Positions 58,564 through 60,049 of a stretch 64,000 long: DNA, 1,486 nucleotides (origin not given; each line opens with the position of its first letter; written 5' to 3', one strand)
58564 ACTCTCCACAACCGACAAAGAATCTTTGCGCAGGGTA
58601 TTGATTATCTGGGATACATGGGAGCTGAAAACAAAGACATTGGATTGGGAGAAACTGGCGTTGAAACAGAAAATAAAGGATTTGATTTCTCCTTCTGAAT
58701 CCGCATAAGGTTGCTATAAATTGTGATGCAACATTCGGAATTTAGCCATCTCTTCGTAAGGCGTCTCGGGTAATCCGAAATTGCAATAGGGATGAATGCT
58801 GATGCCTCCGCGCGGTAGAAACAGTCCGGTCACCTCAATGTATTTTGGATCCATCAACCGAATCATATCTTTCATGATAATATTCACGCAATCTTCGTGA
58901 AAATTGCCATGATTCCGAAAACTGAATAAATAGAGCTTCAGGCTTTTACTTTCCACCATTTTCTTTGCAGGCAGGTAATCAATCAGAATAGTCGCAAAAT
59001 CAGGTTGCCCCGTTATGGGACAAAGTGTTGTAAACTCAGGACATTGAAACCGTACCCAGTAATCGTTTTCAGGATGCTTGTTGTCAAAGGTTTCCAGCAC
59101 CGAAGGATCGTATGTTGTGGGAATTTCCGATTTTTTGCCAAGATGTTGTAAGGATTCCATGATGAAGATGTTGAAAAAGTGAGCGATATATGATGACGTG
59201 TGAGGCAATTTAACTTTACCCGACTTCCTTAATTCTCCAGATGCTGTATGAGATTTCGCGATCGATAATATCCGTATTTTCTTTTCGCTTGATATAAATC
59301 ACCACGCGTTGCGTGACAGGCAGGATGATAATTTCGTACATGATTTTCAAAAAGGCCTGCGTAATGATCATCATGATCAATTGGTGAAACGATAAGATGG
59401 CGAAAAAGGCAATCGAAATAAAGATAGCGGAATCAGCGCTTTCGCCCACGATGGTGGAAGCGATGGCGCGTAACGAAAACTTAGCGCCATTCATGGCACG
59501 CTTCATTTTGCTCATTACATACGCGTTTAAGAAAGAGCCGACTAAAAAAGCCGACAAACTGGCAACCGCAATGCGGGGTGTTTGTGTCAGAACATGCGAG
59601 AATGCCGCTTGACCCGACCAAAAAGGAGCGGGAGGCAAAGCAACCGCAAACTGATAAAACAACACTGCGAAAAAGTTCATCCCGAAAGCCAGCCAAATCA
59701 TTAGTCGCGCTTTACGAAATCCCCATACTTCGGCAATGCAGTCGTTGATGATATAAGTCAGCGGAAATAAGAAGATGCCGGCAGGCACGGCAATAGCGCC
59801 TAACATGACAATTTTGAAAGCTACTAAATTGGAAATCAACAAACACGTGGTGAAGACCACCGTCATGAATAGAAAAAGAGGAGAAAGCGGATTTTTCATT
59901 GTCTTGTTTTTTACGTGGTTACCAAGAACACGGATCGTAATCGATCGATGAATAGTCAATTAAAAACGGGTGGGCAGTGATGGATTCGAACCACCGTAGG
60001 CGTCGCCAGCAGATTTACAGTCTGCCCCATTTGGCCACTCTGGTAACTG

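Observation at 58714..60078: A queuosine-substrate tRNA heads the queuosine salvage operon: promoter > tRNA-Tyr(GUA) > preQ1 riboswitch > yhhQ > queF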

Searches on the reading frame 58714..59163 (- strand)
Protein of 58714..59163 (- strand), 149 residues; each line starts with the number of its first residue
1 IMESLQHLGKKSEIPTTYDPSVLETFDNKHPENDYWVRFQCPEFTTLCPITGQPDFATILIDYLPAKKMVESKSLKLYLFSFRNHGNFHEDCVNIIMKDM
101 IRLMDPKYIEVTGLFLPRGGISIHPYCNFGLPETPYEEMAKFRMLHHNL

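Call 7: search_protein_families(library=pfam, proteins=[window:58714-59163:-])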
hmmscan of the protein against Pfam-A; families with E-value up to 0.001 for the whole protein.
window:58714-59163:- (149 aa): 2 families
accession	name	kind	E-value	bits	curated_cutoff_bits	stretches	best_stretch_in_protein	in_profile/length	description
PF14489.11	QueF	-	1.4e-32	112.2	27.3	1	54-128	1-75/81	QueF-like protein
PF14819.11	QueF_N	-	5.9e-05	23.8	25.6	1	51-101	48-100/111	Nitrile reductase, 7-cyano-7-deazaguanine-reductase N-term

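Call 8: search_protein_families(library=ncbifam, proteins=[window:58714-59163:-])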
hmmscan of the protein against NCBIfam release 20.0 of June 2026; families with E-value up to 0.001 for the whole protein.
window:58714-59163:- (149 aa): 2 families
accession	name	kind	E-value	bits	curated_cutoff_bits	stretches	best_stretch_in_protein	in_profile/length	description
TIGR03139.1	QueF-II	equivalog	1.3e-50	170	86.9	1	20-128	3-111/115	preQ(1) synthase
TIGR03138.1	QueF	equivalog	2.7e-23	82.9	293.45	1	47-126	181-258/275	NADPH-dependent 7-cyano-7-deazaguanine reductase QueF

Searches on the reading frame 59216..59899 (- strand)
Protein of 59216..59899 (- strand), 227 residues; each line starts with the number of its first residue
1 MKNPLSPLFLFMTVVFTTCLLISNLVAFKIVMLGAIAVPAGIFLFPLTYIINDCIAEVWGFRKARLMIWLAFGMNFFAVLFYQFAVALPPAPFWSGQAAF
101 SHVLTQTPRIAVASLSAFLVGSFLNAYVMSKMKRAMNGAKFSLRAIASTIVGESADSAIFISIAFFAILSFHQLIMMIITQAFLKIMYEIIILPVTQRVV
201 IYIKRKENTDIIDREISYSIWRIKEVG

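Call 7: search_protein_families(library=pfam, proteins=[window:59216-59899:-])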
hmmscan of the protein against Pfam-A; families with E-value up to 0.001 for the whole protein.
window:59216-59899:- (227 aa): 1 family
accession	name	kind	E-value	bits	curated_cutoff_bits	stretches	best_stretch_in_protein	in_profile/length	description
PF02592.20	Vut_1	-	7.6e-50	169.7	27.2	1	39-198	1-151/152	Putative vitamin uptake transporter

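Call 8: search_protein_families(library=ncbifam, proteins=[window:59216-59899:-])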
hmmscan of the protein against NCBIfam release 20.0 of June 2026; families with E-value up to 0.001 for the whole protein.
window:59216-59899:- (227 aa): 2 families
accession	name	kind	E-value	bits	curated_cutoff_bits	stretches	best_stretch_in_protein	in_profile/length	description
TIGR00697.1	TIGR00697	equivalog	7.7e-31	107.5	50.95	1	10-205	3-200/201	queuosine precursor transporter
NF008406.0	PRK11212.1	equivalog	2.4e-11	43.6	252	1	14-179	18-181/221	7-cyano-7-deazaguanine/7-aminomethyl-7-deazaguanine transporter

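Call 12: find_homologous_proteins(query=window:59216-59899:-, max_evalue=1e-10)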
Query window:59216-59899:- (227 aa): 7876 proteins with E <= 1e-10 among 8000 candidates; the best 120 are listed.
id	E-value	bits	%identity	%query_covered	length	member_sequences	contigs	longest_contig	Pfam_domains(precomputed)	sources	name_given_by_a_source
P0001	2.6e-135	467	97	100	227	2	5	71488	PF02592.21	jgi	jgi:uncharacterized integral membrane protein (TIGR00697 family)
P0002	1.0e-133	462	97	100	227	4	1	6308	PF02592.21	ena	-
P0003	2.2e-125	435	90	100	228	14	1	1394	PF02592.21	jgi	-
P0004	4.6e-114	398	87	95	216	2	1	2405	PF02592.21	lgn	-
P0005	2.4e-113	395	81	100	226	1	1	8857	PF02592.21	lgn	-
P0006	1.1e-112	393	81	100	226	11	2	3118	PF02592.21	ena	-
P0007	2.6e-109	382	78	100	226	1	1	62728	PF02592.21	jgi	jgi:uncharacterized integral membrane protein (TIGR00697 family)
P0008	5.8e-109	381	78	100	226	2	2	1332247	PF02592.21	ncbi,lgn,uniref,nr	ncbi:queuosine precursor transporter [Paludibacter jiangxiensis]|uniref:Probable queuosine precursor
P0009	1.6e-108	380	78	100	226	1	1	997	PF02592.21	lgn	-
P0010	2.2e-108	379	78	100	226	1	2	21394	PF02592.21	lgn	-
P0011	3.4e-108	379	78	100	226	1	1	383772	PF02592.21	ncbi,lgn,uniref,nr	ncbi:queuosine precursor transporter [Paludibacter sp.]|uniref:queuosine precursor transporter n=1 T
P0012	4.4e-107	375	77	100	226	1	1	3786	PF02592.21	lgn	-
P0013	5.9e-107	375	78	100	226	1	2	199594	PF02592.21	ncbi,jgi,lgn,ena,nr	ncbi:MAG: hypothetical protein H6Q17_1200 [Bacteroidetes bacterium]|jgi:queuosine precursor transpor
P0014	8.2e-107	374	77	100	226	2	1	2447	PF02592.21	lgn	-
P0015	1.5e-106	373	78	100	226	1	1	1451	PF02592.21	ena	-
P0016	3.0e-106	372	77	100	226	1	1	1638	PF02592.21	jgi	-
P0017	5.8e-103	361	74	100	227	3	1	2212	PF02592.21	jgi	-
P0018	1.6e-100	353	73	100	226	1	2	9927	PF02592.21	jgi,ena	-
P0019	2.4e-99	350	71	100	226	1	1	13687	PF02592.21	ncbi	ncbi:MAG: queuosine precursor transporter [Microbacter sp.]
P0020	2.9e-81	291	61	100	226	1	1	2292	PF02592.21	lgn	-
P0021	4.2e-80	287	61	100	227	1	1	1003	PF02592.21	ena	-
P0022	3.5e-79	284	58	100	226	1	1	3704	PF02592.21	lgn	-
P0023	9.9e-79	282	58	100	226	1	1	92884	PF02592.21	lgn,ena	-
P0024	1.2e-78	282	60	100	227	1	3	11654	PF02592.21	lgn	-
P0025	2.0e-78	281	58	100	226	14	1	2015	PF02592.21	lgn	-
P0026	2.1e-78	281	61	100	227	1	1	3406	PF02592.21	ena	-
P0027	3.6e-78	280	60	100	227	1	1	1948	PF02592.21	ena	-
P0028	3.8e-78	280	58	100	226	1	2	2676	PF02592.21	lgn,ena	-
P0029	3.9e-78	280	60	100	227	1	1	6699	PF02592.21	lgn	-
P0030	4.3e-78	280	59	100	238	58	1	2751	PF02592.21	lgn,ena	-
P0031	4.3e-78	280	60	100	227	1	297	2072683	PF02592.21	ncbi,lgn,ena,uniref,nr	ncbi:queuosine precursor transporter [Barnesiella viscericola]|uniref:queuosine precursor transporte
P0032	4.3e-78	280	60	100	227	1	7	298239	PF02592.21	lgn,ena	-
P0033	4.9e-78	280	59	100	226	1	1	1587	PF02592.21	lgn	-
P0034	5.0e-78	280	59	100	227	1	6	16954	PF02592.21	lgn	-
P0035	5.2e-78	280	60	100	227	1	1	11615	PF02592.21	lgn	-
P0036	5.2e-78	280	60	100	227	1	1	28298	PF02592.21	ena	-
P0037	5.5e-78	280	60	100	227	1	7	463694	PF02592.21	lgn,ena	-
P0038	5.6e-78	280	60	100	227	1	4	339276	PF02592.21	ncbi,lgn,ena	-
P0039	5.6e-78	280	60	100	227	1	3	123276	PF02592.21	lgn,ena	-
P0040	6.1e-78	280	60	100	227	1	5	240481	PF02592.21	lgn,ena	-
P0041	6.3e-78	280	60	100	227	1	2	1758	PF02592.21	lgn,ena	-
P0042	6.7e-78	280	60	100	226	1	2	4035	PF02592.21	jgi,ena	-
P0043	7.1e-78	279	60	100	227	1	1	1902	PF02592.21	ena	-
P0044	8.0e-78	279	60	100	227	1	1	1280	PF02592.21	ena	-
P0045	8.2e-78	279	59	100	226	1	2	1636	PF02592.21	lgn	-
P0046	8.6e-78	279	60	100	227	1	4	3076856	PF02592.21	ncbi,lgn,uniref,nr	ncbi:membrane protein [Barnesiella viscericola DSM 18177]|uniref:Probable queuosine precursor transp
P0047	8.8e-78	279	59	100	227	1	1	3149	PF02592.21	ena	-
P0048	8.9e-78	279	60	100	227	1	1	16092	PF02592.21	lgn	-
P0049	9.6e-78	279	59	100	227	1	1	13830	PF02592.21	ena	-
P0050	1.1e-77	279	60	100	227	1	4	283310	PF02592.21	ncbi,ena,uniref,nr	ncbi:queuosine precursor transporter [Barnesiella viscericola]|uniref:queuosine precursor transporte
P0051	1.1e-77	279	59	100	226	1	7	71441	PF02592.21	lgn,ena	-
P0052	1.4e-77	279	57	100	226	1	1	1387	PF02592.21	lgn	-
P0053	1.4e-77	279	60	100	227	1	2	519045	PF02592.21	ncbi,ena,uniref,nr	ncbi:queuosine precursor transporter [Barnesiella viscericola]|uniref:Probable queuosine precursor t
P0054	1.4e-77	279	60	100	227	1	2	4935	PF02592.21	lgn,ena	-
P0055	1.4e-77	279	60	100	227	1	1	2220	PF02592.21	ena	-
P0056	1.6e-77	278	59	100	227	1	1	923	PF02592.21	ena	-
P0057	1.8e-77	278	60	100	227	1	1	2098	PF02592.21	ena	-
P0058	2.0e-77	278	60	100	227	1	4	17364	PF02592.21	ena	-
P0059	2.2e-77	278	59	100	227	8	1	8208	PF02592.21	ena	-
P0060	2.4e-77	278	60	100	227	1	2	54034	PF02592.21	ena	-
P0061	2.6e-77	278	60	100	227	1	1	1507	PF02592.21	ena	-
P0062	2.6e-77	278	59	100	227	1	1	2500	PF02592.21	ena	-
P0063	3.2e-77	277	58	100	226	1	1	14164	PF02592.21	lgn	-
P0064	3.2e-77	277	59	100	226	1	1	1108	PF02592.21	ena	-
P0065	3.5e-77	277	57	99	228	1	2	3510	PF02592.21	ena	-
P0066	4.0e-77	277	57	99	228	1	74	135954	PF02592.21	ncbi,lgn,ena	-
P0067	4.6e-77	277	59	100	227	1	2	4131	PF02592.21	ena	-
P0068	5.3e-77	277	55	100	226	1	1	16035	PF02592.21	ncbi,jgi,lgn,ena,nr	ncbi:MAG: queuosine precursor transporter [Candidatus Azobacteroides sp.]|nr:queuosine precursor tra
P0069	5.8e-77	277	57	99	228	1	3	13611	PF02592.21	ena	-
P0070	6.4e-77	276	57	99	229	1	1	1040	PF02592.21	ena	-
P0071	6.6e-77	276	60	100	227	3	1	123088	PF02592.21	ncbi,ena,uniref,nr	ncbi:queuosine precursor transporter [Barnesiella viscericola]|uniref:queuosine precursor transporte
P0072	7.7e-77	276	60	100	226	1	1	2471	PF02592.21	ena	-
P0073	7.8e-77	276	58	96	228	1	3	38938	PF02592.21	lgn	-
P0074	8.6e-77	276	58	100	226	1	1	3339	PF02592.21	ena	-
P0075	9.3e-77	276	55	100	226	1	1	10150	PF02592.21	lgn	-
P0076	9.4e-77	276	57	99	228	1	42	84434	PF02592.21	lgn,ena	-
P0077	1.0e-76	276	57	100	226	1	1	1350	PF02592.21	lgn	-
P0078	1.0e-76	276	55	100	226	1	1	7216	PF02592.21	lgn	-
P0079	1.0e-76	276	60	99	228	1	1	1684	PF02592.21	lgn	-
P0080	1.1e-76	276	59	100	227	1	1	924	PF02592.21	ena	-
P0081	1.2e-76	276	56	100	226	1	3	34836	PF02592.21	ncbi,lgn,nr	ncbi:MAG: queuosine precursor transporter [Candidatus Azobacteroides sp.]|nr:queuosine precursor tra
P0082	1.3e-76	275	59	100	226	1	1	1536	PF02592.21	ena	-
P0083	1.3e-76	275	57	99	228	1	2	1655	PF02592.21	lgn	-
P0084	1.3e-76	275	55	100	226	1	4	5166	PF02592.21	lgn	-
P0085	1.4e-76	275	59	100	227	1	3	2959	PF02592.21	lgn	-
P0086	1.5e-76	275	57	99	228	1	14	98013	PF02592.21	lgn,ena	-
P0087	1.5e-76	275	58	99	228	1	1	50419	PF02592.21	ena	-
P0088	1.5e-76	275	57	100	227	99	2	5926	PF02592.21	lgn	-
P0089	1.5e-76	275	57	100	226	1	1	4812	PF02592.21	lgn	-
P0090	1.5e-76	275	57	100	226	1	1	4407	PF02592.21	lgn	-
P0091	1.5e-76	275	59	100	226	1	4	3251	PF02592.21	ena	-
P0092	1.6e-76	275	57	99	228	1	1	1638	PF02592.21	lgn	-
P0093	2.1e-76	275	57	100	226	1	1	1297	PF02592.21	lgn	-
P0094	2.2e-76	275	57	100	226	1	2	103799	PF02592.21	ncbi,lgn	-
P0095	2.3e-76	275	56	100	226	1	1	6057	PF02592.21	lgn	-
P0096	2.3e-76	275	61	96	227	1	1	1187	PF02592.21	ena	-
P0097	2.4e-76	274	58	100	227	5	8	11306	PF02592.21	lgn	-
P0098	2.5e-76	274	58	100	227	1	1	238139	PF02592.21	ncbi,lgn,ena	-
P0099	2.7e-76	274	58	100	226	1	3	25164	PF02592.21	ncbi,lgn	ncbi:MAG: queuosine precursor transporter [Bacteroidaceae bacterium]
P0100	2.7e-76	274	57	100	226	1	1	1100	PF02592.21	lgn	-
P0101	2.9e-76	274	58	100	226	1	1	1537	PF02592.21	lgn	-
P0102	3.0e-76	274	58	96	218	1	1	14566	PF02592.21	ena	-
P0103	3.1e-76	274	57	99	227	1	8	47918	PF02592.21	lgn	-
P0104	3.2e-76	274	58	97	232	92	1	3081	PF02592.21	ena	-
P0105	3.3e-76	274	57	96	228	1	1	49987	PF02592.21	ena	-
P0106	3.3e-76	274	59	96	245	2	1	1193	PF02592.21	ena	-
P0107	3.5e-76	274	56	99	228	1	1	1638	PF02592.21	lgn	-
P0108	3.6e-76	274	56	100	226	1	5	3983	PF02592.21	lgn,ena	-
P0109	3.6e-76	274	57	99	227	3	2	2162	PF02592.21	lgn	-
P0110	3.8e-76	274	58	100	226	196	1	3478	PF02592.21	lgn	-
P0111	3.8e-76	274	56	100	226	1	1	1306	PF02592.21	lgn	-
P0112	4.0e-76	274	61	95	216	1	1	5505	PF02592.21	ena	-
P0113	4.0e-76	274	58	98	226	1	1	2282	PF02592.21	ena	-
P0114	4.2e-76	274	58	99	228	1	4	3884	PF02592.21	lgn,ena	-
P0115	4.4e-76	274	57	100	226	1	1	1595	PF02592.21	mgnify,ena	mgnify:CR=1 FL=1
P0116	4.5e-76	274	56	100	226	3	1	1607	PF02592.21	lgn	-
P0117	4.9e-76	273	57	99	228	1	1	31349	PF02592.21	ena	-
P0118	5.0e-76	273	55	100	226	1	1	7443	PF02592.21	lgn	-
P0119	5.2e-76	273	59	100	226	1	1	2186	PF02592.21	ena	-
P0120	6.4e-76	273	58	100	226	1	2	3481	PF02592.21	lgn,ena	-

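Call 16: find_related_loci(query=A1, collection=genome_contigs, flank=3000)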
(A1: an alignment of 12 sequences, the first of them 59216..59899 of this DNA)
Query A1 (227 aa) in genome_contigs; peptide patterns used: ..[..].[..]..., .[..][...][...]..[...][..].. (x = any residue, [..] = any of these).
598 stretches matched a pattern (row limit reached: there are more); 582 encode a relative of the query (tblastn E <= 1e-3); the best 80 are kept; 80 distinct loci.
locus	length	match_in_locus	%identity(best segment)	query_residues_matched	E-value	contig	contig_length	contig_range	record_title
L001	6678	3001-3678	79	1-226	6e-121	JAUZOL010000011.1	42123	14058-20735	MAG: Bacteroidota bacterium isolate bin158(14d) GGDLCEIM_11, whole genome shotgun sequence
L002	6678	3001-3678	78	1-226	5e-118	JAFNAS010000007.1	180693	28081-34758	MAG: Bacteroidetes bacterium isolate CTSoil_024 scaffold_13, whole genome shotgun sequence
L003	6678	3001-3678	60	1-226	2e-87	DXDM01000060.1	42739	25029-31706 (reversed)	MAG TPA_asm: Candidatus Barnesiella excrementavium isolate 4398 CHK114__C480564_L42739_SAMEA104467365, whole genome shot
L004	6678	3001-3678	59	1-226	3e-87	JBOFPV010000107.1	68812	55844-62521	MAG: Tannerellaceae bacterium isolate WFFMC_MAG_227 k139_983836_flag=0_multi=7.9711_len=68812, whole genome shotgun sequ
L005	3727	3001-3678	58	1-226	3e-86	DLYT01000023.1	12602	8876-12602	MAG TPA_asm: Porphyromonadaceae bacterium isolate UBA12018 contig_3132, whole genome shotgun sequence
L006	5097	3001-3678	58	1-226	1e-85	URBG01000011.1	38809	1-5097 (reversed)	uncultured Tenericutes bacterium isolate UMGS841 genome assembly, contig: NODE_436_length_38809_cov_3.626568, whole geno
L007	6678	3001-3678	57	1-226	4e-85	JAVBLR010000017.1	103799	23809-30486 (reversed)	MAG: Bacteroidales bacterium isolate EPI_MAG_00028 c_000004671276, whole genome shotgun sequence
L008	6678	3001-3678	55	1-226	6e-85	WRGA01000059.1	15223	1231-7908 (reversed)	MAG: Candidatus Azobacteroides sp. isolate Mp193P4bin6 JGI24699J35502_11133772, whole genome shotgun sequence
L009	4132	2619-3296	59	1-226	3e-84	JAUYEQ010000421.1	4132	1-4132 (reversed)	MAG: Bacteroidota bacterium isolate C21_concoct.bin.12 C21_k141_309432, whole genome shotgun sequence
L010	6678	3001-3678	58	1-226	5e-84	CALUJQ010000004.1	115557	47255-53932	MAG: uncultured Barnesiella sp. isolate BRZ_CG__bin66 genome assembly, contig: BRZ_CG__NODE_264_length_115557_cov_6.6815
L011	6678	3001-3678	58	1-226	3e-84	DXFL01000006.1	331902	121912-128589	MAG TPA_asm: Candidatus Barnesiella excrementigallinarum isolate CHK169-14362 CHK169__C194509_L331902_SAMEA104467483, wh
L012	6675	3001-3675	57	2-226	1e-83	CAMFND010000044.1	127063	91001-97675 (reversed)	MAG: uncultured Bacteroides sp. isolate SRR12203260_bin.2_metaWRAP_v1.3_MAG genome assembly, contig: ERZ10551901.7364, w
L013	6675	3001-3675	57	2-226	1e-83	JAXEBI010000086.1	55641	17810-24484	MAG: Phocaeicola sp. isolate SUG3180 k141_1091263, whole genome shotgun sequence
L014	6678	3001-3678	58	1-226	7e-84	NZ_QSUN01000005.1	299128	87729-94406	Bacteroides sp. OM05-12 OM05-12.Scaf5, whole genome shotgun sequence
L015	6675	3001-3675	56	2-226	3e-83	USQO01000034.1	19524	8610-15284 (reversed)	uncultured Bacteroides sp. isolate UMGS1980 genome assembly, contig: NODE_470_length_19524_cov_7.409831, whole genome sh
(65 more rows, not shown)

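Call 22: find_related_loci(query=window:59216-59899:-, collection=metagenome_contigs, flank=2500)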
Query window:59216-59899:- (227 aa) in metagenome_contigs; peptide patterns used: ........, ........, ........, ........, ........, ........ (x = any residue, [..] = any of these).
238 stretches matched a pattern; 8 encode a relative of the query (tblastn E <= 1e-3); 8 distinct loci.
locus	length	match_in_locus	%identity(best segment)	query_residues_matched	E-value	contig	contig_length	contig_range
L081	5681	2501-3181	91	1-227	1e-139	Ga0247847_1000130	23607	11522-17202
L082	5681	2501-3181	90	1-227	6e-138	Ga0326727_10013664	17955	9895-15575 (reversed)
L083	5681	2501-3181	90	1-227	1e-136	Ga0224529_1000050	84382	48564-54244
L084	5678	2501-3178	80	1-226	4e-122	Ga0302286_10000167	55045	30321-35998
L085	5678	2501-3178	79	1-226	1e-121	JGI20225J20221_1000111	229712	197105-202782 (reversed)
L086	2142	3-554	100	44-227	6e-129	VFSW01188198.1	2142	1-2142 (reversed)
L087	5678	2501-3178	74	1-226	2e-114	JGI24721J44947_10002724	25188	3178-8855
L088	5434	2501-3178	73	1-226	3e-112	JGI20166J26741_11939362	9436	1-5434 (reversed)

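Call 24: find_encoding_contigs(protein=P0019, flank=2500, max_places=3)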
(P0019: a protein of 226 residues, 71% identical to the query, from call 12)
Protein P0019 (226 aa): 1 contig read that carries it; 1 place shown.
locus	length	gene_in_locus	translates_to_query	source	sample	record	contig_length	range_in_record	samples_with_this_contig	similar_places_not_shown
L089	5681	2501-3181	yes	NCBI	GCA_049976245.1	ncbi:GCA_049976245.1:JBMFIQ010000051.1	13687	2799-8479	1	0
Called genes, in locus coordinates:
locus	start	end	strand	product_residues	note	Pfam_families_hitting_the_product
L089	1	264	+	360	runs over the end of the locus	PF00696:AA_kinase, PF01472:PUA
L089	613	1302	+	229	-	PF13432:TPR_16 (faint), PF12895:ANAPC3 (weak), PF07719:TPR_2 (faint), PF13424:TPR_12 (faint), PF13428:TPR_14 (faint), PF21033:RMD1-3 (faint), PF00515:TPR_1 (faint), PF13174:TPR_6 (faint), +3 more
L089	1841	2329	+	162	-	PF00885:DMRL_synthase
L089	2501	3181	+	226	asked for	PF02592:Vut_1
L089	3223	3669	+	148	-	PF14489:QueF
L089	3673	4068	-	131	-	-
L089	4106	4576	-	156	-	-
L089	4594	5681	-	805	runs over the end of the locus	PF13715:CarbopepD_reg_2 (weak), PF18939:DUF5686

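Call 25: find_encoding_contigs(protein=P0008, flank=2500, max_places=3)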
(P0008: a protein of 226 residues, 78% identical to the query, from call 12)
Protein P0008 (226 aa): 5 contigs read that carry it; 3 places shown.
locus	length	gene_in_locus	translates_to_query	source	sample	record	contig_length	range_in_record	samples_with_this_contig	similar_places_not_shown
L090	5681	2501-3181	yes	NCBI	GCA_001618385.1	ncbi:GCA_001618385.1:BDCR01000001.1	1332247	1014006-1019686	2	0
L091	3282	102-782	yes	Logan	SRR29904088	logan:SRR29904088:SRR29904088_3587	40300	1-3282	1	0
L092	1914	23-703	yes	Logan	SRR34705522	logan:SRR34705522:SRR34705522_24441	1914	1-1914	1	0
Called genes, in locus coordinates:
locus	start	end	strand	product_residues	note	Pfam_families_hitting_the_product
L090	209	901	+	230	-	PF12895:ANAPC3 (faint), PF00515:TPR_1 (faint), PF13181:TPR_8 (faint), PF13424:TPR_12 (faint), PF07719:TPR_2 (faint), PF13174:TPR_6 (faint)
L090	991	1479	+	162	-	PF00885:DMRL_synthase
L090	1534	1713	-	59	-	PF19628:DUF6132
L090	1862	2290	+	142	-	PF12760:Zn_ribbon_IS1595 (weak)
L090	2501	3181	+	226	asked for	PF02592:Vut_1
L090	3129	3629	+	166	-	PF14819:QueF_N (weak), PF14489:QueF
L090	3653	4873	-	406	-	-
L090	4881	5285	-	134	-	-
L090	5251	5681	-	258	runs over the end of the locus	-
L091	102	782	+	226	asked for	PF02592:Vut_1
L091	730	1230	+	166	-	PF14819:QueF_N (weak), PF14489:QueF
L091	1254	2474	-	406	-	-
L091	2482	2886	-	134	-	-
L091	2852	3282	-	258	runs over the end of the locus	-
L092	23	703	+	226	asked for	PF02592:Vut_1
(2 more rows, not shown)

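Call 52: find_encoding_contigs(protein=P0018, flank=2500, max_places=2)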
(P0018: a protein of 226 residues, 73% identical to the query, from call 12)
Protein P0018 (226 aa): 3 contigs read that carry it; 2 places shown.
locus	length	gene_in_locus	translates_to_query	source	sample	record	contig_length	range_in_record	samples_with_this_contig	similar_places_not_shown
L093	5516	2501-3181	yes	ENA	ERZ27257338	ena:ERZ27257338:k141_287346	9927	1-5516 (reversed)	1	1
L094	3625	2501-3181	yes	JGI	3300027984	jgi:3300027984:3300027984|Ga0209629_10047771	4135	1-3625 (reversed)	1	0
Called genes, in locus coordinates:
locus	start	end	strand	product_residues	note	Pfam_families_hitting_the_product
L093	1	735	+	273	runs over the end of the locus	PF02548:Pantoate_transf, PF13714:PEP_mutase (weak)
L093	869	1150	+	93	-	PF05015:HigB-like_toxin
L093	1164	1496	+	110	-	PF01381:HTH_3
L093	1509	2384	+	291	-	PF00763:THF_DHG_CYH, PF02882:THF_DHG_CYH_C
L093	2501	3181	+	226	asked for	PF02592:Vut_1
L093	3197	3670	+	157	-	PF14489:QueF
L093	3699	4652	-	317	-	PF01259:SAICAR_synt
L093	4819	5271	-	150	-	PF02580:Tyr_Deacylase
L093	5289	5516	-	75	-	?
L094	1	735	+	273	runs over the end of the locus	PF02548:Pantoate_transf, PF13714:PEP_mutase (weak)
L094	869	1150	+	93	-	PF05015:HigB-like_toxin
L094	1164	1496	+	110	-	PF01381:HTH_3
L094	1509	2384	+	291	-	PF00763:THF_DHG_CYH, PF02882:THF_DHG_CYH_C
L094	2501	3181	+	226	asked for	PF02592:Vut_1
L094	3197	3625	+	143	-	?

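Call 53: find_encoding_contigs(protein=P0024, flank=2500, max_places=2)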
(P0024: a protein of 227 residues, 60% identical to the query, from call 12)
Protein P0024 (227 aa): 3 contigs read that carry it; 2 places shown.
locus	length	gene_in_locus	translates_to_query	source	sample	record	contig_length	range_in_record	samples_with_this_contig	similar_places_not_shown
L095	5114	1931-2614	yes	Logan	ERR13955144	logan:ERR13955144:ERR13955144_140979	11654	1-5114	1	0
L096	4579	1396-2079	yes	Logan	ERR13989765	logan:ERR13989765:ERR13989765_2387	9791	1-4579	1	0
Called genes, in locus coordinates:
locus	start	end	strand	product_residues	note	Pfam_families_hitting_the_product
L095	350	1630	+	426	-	PF01595:CNNM, PF00571:CBS, PF03471:CorC_HlyC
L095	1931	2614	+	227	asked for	PF02592:Vut_1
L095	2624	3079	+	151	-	PF14819:QueF_N (weak), PF14489:QueF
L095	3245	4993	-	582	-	PF02018:CBM_4_9 (faint)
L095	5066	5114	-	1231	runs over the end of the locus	PF07705:CARDB (faint)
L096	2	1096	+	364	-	?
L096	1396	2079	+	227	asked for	PF02592:Vut_1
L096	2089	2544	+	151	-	PF14819:QueF_N (weak), PF14489:QueF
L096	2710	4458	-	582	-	PF02018:CBM_4_9 (faint)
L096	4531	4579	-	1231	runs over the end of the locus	PF07705:CARDB (faint)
